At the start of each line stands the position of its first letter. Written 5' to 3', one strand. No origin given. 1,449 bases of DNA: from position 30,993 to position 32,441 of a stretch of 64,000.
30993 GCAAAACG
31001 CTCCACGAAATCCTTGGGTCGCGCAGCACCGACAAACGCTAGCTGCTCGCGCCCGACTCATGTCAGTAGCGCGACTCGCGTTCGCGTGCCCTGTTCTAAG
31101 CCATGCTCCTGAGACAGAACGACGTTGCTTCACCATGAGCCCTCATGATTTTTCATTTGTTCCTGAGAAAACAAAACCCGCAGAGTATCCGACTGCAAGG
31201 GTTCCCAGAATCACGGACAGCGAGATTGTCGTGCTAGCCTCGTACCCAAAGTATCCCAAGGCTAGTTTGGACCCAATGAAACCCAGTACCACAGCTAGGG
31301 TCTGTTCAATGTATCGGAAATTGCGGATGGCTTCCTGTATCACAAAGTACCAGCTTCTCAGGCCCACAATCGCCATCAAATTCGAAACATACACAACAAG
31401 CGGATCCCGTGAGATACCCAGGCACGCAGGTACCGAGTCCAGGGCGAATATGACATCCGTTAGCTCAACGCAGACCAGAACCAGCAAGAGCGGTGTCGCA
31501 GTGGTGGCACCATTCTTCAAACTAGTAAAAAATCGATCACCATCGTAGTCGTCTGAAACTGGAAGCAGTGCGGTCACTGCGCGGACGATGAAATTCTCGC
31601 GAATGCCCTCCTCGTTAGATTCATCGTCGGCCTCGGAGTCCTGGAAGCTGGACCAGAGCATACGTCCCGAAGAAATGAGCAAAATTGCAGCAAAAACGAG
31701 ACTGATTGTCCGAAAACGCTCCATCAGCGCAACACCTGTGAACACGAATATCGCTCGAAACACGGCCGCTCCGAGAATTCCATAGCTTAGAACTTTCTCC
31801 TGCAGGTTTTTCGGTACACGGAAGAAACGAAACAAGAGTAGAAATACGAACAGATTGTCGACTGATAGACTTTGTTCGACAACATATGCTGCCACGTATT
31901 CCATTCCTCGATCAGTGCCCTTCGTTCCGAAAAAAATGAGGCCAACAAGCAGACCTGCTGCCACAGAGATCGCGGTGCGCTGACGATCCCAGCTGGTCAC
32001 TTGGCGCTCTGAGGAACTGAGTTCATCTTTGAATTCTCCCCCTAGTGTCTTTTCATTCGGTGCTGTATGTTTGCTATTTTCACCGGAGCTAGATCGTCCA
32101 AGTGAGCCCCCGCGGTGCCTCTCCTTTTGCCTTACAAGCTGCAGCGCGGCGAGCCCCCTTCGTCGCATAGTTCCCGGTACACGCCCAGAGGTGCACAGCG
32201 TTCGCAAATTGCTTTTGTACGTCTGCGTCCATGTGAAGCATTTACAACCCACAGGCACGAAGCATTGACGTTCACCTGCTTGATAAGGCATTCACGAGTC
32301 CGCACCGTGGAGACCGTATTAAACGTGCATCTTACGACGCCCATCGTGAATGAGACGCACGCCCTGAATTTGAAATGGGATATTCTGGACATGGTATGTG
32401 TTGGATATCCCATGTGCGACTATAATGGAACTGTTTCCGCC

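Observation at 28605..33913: Near-identical 1.5 kb direct duplication (period 3807 bp) bracketing the TerC gene and a small ORF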

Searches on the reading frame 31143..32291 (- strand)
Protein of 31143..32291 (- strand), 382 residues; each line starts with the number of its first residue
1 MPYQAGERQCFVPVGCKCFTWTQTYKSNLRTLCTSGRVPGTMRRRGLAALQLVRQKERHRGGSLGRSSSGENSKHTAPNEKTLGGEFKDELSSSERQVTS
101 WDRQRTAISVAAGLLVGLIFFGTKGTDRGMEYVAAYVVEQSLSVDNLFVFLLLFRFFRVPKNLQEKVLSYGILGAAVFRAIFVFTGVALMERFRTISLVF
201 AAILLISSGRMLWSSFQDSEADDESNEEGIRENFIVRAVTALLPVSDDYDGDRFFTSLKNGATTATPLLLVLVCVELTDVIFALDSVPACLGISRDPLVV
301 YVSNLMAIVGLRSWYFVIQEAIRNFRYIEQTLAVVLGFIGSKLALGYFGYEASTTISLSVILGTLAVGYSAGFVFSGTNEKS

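Call 11: search_protein_families(library=pfam, proteins=[window:31143-32291:-], max_evalue=0.01)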
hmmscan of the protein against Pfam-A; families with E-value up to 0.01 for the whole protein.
window:31143-32291:- (382 aa): 1 family
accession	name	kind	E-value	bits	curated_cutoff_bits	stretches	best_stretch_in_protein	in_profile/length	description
PF03741.22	TerC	-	2.7e-46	158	27.8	1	134-345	2-176/178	Integral membrane protein TerC family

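Call 13: find_encoding_contigs(protein=window:31143-32291:-, flank=10000, max_places=10)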
Protein window:31143-32291:- (382 aa): 23 contigs read that carry it; 10 places shown.
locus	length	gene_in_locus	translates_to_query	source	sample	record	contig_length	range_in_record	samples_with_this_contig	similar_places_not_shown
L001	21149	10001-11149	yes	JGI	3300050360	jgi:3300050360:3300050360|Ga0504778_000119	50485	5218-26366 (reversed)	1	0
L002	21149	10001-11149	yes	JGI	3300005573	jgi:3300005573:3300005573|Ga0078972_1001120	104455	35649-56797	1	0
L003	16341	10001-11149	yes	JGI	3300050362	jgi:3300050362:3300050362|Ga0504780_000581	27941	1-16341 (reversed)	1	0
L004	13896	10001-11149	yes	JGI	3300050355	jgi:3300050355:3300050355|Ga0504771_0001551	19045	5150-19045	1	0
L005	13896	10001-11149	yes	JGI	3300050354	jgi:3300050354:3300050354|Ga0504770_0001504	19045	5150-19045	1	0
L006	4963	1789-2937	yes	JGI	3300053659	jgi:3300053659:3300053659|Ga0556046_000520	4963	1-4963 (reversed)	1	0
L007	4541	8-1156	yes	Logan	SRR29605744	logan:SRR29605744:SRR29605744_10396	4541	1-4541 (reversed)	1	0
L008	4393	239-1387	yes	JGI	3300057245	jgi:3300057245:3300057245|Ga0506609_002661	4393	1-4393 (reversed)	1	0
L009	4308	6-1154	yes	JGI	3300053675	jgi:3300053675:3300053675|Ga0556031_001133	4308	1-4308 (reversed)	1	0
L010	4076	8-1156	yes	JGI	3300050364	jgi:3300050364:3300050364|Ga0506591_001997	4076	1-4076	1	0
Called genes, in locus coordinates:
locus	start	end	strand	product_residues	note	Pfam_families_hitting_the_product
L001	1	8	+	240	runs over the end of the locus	-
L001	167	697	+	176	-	-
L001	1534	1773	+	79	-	-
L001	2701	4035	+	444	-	PF00899:ThiF, PF08825:E2_bind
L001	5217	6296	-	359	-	PF05991:NYN_YacP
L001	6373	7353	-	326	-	-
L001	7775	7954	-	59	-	-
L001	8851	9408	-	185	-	-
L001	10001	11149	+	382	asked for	PF03741:TerC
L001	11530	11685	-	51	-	-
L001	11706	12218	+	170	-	-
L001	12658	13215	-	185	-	-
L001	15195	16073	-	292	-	PF04116:FA_hydroxylase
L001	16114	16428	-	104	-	-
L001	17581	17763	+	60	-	-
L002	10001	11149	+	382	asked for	PF03741:TerC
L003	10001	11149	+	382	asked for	PF03741:TerC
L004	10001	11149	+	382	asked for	PF03741:TerC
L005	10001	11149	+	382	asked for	PF03741:TerC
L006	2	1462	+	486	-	?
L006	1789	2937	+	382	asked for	PF03741:TerC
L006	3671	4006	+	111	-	-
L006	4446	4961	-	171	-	?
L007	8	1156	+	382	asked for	PF03741:TerC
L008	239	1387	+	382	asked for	PF03741:TerC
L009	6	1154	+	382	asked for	PF03741:TerC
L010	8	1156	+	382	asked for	PF03741:TerC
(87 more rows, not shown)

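Call 14: list_cluster_members(proteins=[window:31143-32291:-, window:13009-14841:+, window:26219-27097:+, window:38257-39636:-, window:35933-37075:+, window:30074-30640:-, window:18067-19572:+])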
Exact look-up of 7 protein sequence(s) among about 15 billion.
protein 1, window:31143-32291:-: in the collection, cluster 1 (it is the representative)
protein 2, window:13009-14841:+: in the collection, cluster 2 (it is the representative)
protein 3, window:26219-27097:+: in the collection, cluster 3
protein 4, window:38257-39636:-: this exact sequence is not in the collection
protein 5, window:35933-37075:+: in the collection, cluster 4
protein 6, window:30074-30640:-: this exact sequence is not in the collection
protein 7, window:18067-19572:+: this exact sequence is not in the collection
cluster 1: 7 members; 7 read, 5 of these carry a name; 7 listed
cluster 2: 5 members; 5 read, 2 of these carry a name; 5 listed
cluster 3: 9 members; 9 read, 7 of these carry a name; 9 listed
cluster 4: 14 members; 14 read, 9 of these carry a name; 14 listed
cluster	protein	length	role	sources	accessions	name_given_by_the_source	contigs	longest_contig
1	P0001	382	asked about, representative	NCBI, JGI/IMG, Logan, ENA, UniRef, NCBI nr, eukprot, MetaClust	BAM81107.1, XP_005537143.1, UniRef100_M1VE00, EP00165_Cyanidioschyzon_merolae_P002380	similar to tellurium resistance protein TerC [Cyanidioschyzon merolae strain 10D] | TerC family integral membrane protein | Similar to tellurium resistance protein TerC n=1 Tax=Cyanidioschyzon merolae (strain ...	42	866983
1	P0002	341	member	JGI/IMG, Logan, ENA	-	TerC family integral membrane protein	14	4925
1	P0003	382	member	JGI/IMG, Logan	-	TerC family integral membrane protein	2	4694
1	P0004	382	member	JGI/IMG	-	TerC family integral membrane protein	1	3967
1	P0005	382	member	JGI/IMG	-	TerC family integral membrane protein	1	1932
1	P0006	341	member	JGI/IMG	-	-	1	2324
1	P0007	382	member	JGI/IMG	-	-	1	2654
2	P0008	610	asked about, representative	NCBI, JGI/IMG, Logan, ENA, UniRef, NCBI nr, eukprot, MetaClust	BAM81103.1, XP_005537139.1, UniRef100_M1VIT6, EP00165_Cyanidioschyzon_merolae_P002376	lysine--tRNA ligase, cytoplasmic [Cyanidioschyzon merolae strain 10D] | lysyl-tRNA synthetase class 2 | Lysine--tRNA ligase n=1 Tax=Cyanidioschyzon merolae (strain NIES-3377 / 10D) TaxID=280699 ...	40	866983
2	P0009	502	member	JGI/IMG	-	lysyl-tRNA synthetase class 2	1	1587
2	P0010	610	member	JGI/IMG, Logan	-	-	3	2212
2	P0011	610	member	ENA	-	-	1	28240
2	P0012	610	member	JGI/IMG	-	-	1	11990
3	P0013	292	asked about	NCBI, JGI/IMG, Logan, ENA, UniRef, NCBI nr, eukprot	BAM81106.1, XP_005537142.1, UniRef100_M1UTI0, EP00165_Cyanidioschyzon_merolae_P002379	hypothetical protein, conserved [Cyanidioschyzon merolae strain 10D] | 4-alpha-methyl-delta7-sterol-4alpha-methyl oxidase | Fatty acid hydroxylase domain-containing protein n=1 Tax=Cyanidioschyzon merolae (strain ...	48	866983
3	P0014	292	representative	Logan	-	-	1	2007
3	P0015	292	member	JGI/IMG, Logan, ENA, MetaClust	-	4-alpha-methyl-delta7-sterol-4alpha-methyl oxidase | \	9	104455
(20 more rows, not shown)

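Call 19: search_protein_families(library=pfam, proteins=[L006:2-1462:+, L006:4446-4961:-, L006:3671-4006:+], max_evalue=0.01)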
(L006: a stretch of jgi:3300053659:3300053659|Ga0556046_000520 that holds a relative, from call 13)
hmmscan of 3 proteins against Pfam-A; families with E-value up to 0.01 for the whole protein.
L006:2-1462:+ (486 aa): 1 family
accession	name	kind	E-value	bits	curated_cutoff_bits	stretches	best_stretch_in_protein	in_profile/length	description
PF00183.23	HSP90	-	6.6e-134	448.1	24.4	1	77-482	72-486/518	Hsp90 protein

L006:4446-4961:- (171 aa): 0 families

L006:3671-4006:+ (111 aa): 0 families

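Call 21: find_homologous_proteins(query=window:31143-32291:-, max_evalue=1e-20)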
Query window:31143-32291:- (382 aa): 7154 proteins with E <= 1e-20 among 8000 candidates; the best 120 are listed.
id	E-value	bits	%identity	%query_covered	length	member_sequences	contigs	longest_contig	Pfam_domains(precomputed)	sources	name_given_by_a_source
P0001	6.4e-248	840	100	100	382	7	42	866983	PF03741.23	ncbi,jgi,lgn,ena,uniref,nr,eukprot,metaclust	ncbi:similar to tellurium resistance protein TerC [Cyanidioschyzon merolae strain 10D]|jgi:TerC fami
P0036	1.8e-175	601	100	75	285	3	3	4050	PF03741.23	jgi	-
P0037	2.9e-149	515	66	99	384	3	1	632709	PF03741.23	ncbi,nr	ncbi:hypothetical protein CCYA_CCYA09G2706 [Cyanidiococcus yangmingshanensis]|nr:hypothetical protei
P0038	9.9e-143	494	67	92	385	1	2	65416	PF03741.23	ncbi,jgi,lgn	jgi:TerC family integral membrane protein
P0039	2.8e-119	417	77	66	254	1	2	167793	PF03741.23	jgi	jgi:TerC family integral membrane protein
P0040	6.3e-99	350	58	70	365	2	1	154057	PF03741.23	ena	-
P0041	5.4e-91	324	49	80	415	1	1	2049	PF03741.23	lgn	-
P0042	1.1e-74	270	53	68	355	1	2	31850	PF03741.23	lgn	-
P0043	1.6e-73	266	46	75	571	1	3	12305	PF03741.23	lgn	-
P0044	6.1e-72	261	48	82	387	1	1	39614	PF03741.23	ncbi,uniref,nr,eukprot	ncbi:Thylakoid membrane protein TERC, chloroplastic [Porphyridium purpureum]|uniref:Thylakoid membra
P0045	1.0e-71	260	43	85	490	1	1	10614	PF03741.23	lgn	-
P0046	2.5e-71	259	53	66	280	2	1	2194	PF03741.23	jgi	jgi:tellurite resistance protein TerC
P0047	2.8e-71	259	43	81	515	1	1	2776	PF03741.23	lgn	-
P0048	4.8e-71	258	43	81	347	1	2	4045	PF03741.23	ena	-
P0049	8.3e-71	257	48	73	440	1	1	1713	PF03741.23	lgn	-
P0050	1.3e-70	257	43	77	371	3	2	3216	PF03741.23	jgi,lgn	jgi:TerC family integral membrane protein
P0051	1.3e-70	256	42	86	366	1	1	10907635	PF03741.23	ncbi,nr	ncbi:hypothetical protein LUZ60_003798 [Juncus effusus]|nr:hypothetical protein LUZ60_003798 [Juncus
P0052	1.8e-70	256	49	68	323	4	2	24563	PF03741.23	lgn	-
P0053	1.9e-70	256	46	73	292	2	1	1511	PF03741.23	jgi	-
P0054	2.7e-70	255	-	-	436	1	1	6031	PF03741.23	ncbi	-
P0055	2.8e-70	255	44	89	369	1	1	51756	PF03741.23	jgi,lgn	jgi:TerC family integral membrane protein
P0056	3.4e-70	255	50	70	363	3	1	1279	PF03741.23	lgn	-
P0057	3.8e-70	255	43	77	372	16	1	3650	PF03741.23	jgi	jgi:TerC family integral membrane protein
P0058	6.5e-70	254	44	73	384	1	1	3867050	PF03741.23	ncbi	ncbi:hypothetical protein ABPG75_001414 [Micractinium tetrahymenae]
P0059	1.0e-69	254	43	79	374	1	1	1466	PF03741.23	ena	-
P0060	1.1e-69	253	46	73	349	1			PF03741.23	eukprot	eukprot:GFKZ01000856.1.p2 GENE.GFKZ01000856.1~~GFKZ01000856.1.p2 ORF type:complete len:362 (-),score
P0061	1.1e-69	253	47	68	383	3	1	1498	PF03741.23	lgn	-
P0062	1.2e-69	253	45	79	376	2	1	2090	PF03741.23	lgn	-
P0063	1.4e-69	253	47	71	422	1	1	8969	PF03741.23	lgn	-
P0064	1.7e-69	253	51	65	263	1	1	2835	PF03741.23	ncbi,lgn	-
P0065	2.3e-69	252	40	90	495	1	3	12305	PF03741.23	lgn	-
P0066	2.4e-69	252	46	71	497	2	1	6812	PF03741.23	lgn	-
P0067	3.0e-69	252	44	73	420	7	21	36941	PF03741.23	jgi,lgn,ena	-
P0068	3.6e-69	252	44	82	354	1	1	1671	PF03741.23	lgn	-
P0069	4.1e-69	252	47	69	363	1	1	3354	PF03741.23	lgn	-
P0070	4.4e-69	251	41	79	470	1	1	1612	PF03741.23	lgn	-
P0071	4.5e-69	251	41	88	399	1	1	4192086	PF03741.23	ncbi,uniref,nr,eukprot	ncbi:Inner membrane alx [Chlorella sorokiniana]|uniref:Inner membrane alx n=1 Tax=Chlorella sorokini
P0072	4.6e-69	251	42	82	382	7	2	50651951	PF03741.23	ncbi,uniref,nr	ncbi:hypothetical protein SEVIR_3G045200v4 [Setaria viridis]|uniref:Uncharacterized protein n=2 Tax=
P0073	4.7e-69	251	44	81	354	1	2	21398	PF03741.23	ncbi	-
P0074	5.3e-69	251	43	77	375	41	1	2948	PF03741.23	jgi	-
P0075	6.0e-69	251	42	79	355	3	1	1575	PF03741.23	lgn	-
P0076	8.8e-69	250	51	66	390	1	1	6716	PF03741.23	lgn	-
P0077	9.4e-69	250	50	66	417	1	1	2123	PF03741.23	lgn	-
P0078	1.3e-68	250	43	83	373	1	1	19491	PF03741.23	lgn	-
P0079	1.7e-68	250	40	96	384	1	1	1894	PF03741.23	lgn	-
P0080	2.3e-68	249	41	89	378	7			PF03741.23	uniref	uniref:Thylakoid membrane protein TERC, chloroplastic n=4 Tax=Hordeum vulgare subsp. vulgare TaxID=1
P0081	2.5e-68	249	39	88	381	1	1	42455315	PF03741.23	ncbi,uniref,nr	ncbi:hypothetical protein EJB05_34197 [Eragrostis curvula]|uniref:Uncharacterized protein n=1 Tax=Er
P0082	2.7e-68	249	47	69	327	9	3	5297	PF03741.23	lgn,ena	-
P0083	2.8e-68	249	40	89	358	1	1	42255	PF03741.23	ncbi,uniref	ncbi:hypothetical protein WJX84_000815 [Apatococcus fuscideae]|uniref:Integral membrane protein TerC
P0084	3.1e-68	249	39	86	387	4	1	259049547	PF03741.23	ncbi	ncbi:hypothetical protein Lser_V15G02118 [Lactuca serriola]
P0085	5.2e-68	248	38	93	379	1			PF03741.23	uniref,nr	uniref:thylakoid membrane protein TERC, chloroplastic n=1 Tax=Erigeron canadensis TaxID=72917 RepID=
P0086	6.1e-68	248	45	73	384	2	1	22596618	PF03741.23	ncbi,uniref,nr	ncbi:thylakoid membrane protein TERC, chloroplastic isoform X1 [Iris pallida]|uniref:Thylakoid membr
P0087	6.4e-68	248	48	74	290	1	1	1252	PF03741.23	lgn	-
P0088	7.1e-68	248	42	89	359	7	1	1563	PF03741.23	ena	-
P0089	8.2e-68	247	39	98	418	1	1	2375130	PF03741.23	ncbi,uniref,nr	ncbi:PREDICTED: thylakoid membrane protein TERC, chloroplastic [Tarenaya hassleriana]|uniref:thylako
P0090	9.0e-68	247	43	79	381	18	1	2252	PF03741.23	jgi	-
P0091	9.8e-68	247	47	64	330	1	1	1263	PF03741.23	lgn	-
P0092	1.0e-67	247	46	75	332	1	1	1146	PF03741.23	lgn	-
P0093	1.1e-67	247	42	88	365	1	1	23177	PF03741.23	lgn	-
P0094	1.1e-67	247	47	70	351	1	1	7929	PF03741.23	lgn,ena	-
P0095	1.1e-67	247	44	72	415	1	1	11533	PF03741.23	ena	-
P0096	1.1e-67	247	42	89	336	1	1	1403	PF03741.23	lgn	-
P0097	1.2e-67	247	42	82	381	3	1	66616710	PF03741.23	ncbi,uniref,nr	ncbi:hypothetical protein GUJ93_ZPchr0005g16234 [Zizania palustris]|uniref:Thylakoid membrane protei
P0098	1.2e-67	247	42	82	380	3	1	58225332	PF03741.23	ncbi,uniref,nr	ncbi:hypothetical protein GQ55_3G094400 [Panicum hallii var. hallii]|uniref:Uncharacterized protein 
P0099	1.2e-67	247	44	72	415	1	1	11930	PF03741.23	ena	-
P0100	1.2e-67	247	45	76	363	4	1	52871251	PF03741.23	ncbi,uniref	ncbi:hypothetical protein VNO80_14951 [Phaseolus coccineus]|uniref:Thylakoid membrane protein TERC, 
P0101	1.3e-67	247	44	72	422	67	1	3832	PF03741.23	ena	-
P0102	1.4e-67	247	40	93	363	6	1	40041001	PF03741.23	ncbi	ncbi:thylakoid membrane protein TERC, chloroplastic [Phaseolus vulgaris]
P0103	1.5e-67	246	44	72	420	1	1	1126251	PF03741.23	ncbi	ncbi:unnamed protein product [Bathycoccus prasinos]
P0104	1.6e-67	246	46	70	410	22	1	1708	PF03741.23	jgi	jgi:TerC family integral membrane protein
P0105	1.6e-67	246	44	72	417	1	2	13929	PF03741.23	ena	-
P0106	1.6e-67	246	38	90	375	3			PF03741.23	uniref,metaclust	uniref:Thylakoid membrane protein TERC, chloroplastic n=1 Tax=Auxenochlorella protothecoides TaxID=3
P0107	1.8e-67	246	49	68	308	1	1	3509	PF03741.23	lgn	-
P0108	1.8e-67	246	38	97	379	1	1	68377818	PF03741.23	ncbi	ncbi:hypothetical protein Bca101_024241 [Brassica carinata]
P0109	2.0e-67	246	42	82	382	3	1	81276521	PF03741.23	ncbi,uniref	ncbi:unnamed protein product [Urochloa decumbens]|uniref:Thylakoid membrane protein TERC, chloroplas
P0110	2.3e-67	246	44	73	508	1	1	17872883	PF03741.23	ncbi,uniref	ncbi:unnamed protein product [Sphagnum jensenii]|uniref:Uncharacterized protein n=1 Tax=Sphagnum jen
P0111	2.4e-67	246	43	80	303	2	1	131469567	PF03741.23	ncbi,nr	ncbi:thylakoid membrane protein TERC, chloroplastic isoform X2 [Asparagus officinalis]|nr:thylakoid 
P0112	2.5e-67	246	46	72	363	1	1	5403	PF03741.23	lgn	-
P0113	2.6e-67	246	49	66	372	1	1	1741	PF03741.23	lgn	-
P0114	4.0e-67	245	41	82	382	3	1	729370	PF03741.23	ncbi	ncbi:hypothetical protein ACQ4PT_018526 [Festuca glaucescens]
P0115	4.3e-67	245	44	73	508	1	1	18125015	PF03741.23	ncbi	ncbi:unnamed protein product [Sphagnum troendelagicum]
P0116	4.9e-67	245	43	76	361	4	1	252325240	PF03741.23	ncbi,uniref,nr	ncbi:thylakoid membrane protein TERC, chloroplastic-like isoform X1 [Vicia villosa]|uniref:thylakoid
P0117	5.2e-67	245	45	69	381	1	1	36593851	PF03741.23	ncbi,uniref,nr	ncbi:thylakoid membrane protein TERC, chloroplastic-like [Phragmites australis]|uniref:thylakoid mem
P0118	5.2e-67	245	43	76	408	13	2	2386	PF03741.23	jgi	-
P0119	6.9e-67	244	47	68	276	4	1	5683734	PF03741.23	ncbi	ncbi:MAG: hypothetical protein WDW36_003131 [Sanguina aurantia]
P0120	7.1e-67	244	41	82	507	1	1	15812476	PF03741.23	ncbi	ncbi:unnamed protein product [Sphagnum compactum]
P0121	7.2e-67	244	44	73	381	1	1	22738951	PF03741.23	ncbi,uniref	ncbi:LOW QUALITY PROTEIN: thylakoid membrane protein TERC, chloroplastic [Curcuma longa]|uniref:LOW 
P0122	7.6e-67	244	41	77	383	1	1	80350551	PF03741.23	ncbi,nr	ncbi:hypothetical protein QOZ80_5BG0455160 [Eleusine coracana subsp. coracana]|nr:hypothetical prote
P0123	8.1e-67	244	52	64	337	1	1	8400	PF03741.23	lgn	-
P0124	9.5e-67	244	41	84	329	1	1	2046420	PF03741.23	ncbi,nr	ncbi:unnamed protein product [Pedinophyceae sp. YPF-701]|nr:unnamed protein product [Pedinophyceae s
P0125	9.8e-67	244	41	82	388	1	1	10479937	PF03741.23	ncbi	ncbi:hypothetical protein ACP4OV_016540 [Aristida adscensionis]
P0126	1.1e-66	244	44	76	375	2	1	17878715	PF03741.23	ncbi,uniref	ncbi:thylakoid membrane protein TERC, chloroplastic isoform X1 [Typha angustifolia]|uniref:thylakoid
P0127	1.2e-66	243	41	85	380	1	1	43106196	PF03741.23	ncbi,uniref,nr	ncbi:thylakoid membrane protein TERC, chloroplastic isoform X3 [Rhododendron vialii]|uniref:thylakoi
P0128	1.3e-66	243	47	76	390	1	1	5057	PF03741.23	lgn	-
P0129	1.3e-66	243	42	80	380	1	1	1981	PF03741.23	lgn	-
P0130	1.5e-66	243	44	73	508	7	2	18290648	PF03741.23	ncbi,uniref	ncbi:unnamed protein product [Sphagnum jensenii]|uniref:Uncharacterized protein n=1 Tax=Sphagnum jen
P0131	1.5e-66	243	51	64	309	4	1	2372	PF03741.23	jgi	jgi:TerC family integral membrane protein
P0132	1.6e-66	243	43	76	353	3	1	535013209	PF03741.23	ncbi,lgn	ncbi:unnamed protein product [Lathyrus oleraceus]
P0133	1.7e-66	243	40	82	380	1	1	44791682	PF03741.23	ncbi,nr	ncbi:hypothetical protein BS78_09G024200 [Paspalum vaginatum]|nr:hypothetical protein BS78_09G024200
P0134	1.7e-66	243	43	76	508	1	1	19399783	PF03741.23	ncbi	ncbi:unnamed protein product [Sphagnum balticum]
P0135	1.7e-66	243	44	68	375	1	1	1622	PF03741.23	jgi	jgi:TerC family integral membrane protein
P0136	1.8e-66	243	39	92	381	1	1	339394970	PF03741.23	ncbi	ncbi:unnamed protein product [Alopecurus aequalis]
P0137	1.9e-66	243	44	79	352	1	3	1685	PF03741.23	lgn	-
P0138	2.0e-66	243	41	84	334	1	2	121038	PF03741.23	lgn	-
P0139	2.1e-66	243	41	88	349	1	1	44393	PF03741.23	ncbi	ncbi:unnamed protein product [Chrysoparadoxa australica]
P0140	2.2e-66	243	41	86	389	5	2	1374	PF03741.23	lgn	-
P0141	2.4e-66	242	40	85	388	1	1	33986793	PF03741.23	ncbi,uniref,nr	ncbi:OLC1v1034691C1 [Oldenlandia corymbosa var. corymbosa]|uniref:OLC1v1034691C1 n=1 Tax=Oldenlandia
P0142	2.5e-66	242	39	86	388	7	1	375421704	PF03741.23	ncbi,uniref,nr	ncbi:Inner membrane protein alx [Rhynchospora pubera]|uniref:Inner membrane protein alx n=1 Tax=Rhyn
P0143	2.5e-66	242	43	69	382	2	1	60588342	PF03741.23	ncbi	ncbi:unnamed protein product [Urochloa humidicola]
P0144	2.5e-66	242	49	64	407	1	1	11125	PF03741.23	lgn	-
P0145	2.6e-66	242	41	85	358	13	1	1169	PF03741.23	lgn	-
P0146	2.6e-66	242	41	85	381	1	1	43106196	PF03741.23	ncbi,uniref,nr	ncbi:thylakoid membrane protein TERC, chloroplastic isoform X2 [Rhododendron vialii]|uniref:thylakoi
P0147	2.8e-66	242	39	86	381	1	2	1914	PF03741.23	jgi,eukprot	eukprot:CAMPEP_0172441452 /NCGR_PEP_ID=MMETSP1065-20121228/1997_1 /TAXON_ID=265537 /ORGANISM="Amphip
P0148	3.0e-66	242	42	73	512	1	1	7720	PF03741.23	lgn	-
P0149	3.1e-66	242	48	69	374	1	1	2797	PF03741.23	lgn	-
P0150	3.1e-66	242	40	85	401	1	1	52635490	PF03741.23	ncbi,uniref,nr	ncbi:hypothetical protein RHMOL_Rhmol05G0254200 [Rhododendron molle]|uniref:Uncharacterized protein 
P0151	3.2e-66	242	48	69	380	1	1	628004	PF03741.23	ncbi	ncbi:hypothetical protein ABBQ38_008718 [Trebouxia sp. C0009 RCD-2024]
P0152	3.2e-66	242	49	64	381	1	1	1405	PF03741.23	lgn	-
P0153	3.4e-66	242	38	97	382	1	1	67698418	PF03741.23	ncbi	ncbi:hypothetical protein Bca4012_024336 [Brassica carinata]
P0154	4.0e-66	242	40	86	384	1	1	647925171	PF03741.23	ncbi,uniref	ncbi:thylakoid membrane protein TERC, chloroplastic-like [Rutidosis leptorrhynchoides]|uniref:thylak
